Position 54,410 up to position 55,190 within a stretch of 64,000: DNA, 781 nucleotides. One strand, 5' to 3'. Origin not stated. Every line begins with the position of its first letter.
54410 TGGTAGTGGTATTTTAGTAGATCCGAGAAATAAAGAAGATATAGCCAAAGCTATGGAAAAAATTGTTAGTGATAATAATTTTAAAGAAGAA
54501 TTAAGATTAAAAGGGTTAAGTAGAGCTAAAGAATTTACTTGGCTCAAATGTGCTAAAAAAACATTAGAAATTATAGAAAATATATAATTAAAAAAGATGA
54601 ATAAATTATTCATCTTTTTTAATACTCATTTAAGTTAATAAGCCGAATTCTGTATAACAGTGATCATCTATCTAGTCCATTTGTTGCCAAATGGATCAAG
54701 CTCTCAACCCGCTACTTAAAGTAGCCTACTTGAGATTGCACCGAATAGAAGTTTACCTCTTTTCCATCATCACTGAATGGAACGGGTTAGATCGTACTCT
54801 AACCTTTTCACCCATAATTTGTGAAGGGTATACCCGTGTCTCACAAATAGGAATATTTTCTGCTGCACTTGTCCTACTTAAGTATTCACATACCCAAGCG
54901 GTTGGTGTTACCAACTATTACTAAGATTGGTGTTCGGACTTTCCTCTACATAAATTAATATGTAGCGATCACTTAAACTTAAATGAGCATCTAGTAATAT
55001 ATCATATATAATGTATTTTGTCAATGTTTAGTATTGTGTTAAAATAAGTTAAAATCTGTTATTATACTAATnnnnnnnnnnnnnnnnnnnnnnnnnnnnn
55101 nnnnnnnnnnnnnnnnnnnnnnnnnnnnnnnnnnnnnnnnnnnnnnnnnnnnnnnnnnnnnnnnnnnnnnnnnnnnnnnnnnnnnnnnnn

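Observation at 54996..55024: A 40-nt promoter module shared by rnpB, the giant membrane-protein gene and a WbaP gene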

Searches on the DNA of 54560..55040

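Call 63: search_rna_families(source=window, start=54560, end=55040, threshold=gathering, show_alignments=1)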
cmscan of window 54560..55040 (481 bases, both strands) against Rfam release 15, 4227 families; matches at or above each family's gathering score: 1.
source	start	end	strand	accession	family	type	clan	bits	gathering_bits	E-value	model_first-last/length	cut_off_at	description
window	54623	54985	-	RF00010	RNaseP_bact_a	Gene; ribozyme;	CL00002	201.8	100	5e-66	1-367/367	no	Bacterial RNase P class A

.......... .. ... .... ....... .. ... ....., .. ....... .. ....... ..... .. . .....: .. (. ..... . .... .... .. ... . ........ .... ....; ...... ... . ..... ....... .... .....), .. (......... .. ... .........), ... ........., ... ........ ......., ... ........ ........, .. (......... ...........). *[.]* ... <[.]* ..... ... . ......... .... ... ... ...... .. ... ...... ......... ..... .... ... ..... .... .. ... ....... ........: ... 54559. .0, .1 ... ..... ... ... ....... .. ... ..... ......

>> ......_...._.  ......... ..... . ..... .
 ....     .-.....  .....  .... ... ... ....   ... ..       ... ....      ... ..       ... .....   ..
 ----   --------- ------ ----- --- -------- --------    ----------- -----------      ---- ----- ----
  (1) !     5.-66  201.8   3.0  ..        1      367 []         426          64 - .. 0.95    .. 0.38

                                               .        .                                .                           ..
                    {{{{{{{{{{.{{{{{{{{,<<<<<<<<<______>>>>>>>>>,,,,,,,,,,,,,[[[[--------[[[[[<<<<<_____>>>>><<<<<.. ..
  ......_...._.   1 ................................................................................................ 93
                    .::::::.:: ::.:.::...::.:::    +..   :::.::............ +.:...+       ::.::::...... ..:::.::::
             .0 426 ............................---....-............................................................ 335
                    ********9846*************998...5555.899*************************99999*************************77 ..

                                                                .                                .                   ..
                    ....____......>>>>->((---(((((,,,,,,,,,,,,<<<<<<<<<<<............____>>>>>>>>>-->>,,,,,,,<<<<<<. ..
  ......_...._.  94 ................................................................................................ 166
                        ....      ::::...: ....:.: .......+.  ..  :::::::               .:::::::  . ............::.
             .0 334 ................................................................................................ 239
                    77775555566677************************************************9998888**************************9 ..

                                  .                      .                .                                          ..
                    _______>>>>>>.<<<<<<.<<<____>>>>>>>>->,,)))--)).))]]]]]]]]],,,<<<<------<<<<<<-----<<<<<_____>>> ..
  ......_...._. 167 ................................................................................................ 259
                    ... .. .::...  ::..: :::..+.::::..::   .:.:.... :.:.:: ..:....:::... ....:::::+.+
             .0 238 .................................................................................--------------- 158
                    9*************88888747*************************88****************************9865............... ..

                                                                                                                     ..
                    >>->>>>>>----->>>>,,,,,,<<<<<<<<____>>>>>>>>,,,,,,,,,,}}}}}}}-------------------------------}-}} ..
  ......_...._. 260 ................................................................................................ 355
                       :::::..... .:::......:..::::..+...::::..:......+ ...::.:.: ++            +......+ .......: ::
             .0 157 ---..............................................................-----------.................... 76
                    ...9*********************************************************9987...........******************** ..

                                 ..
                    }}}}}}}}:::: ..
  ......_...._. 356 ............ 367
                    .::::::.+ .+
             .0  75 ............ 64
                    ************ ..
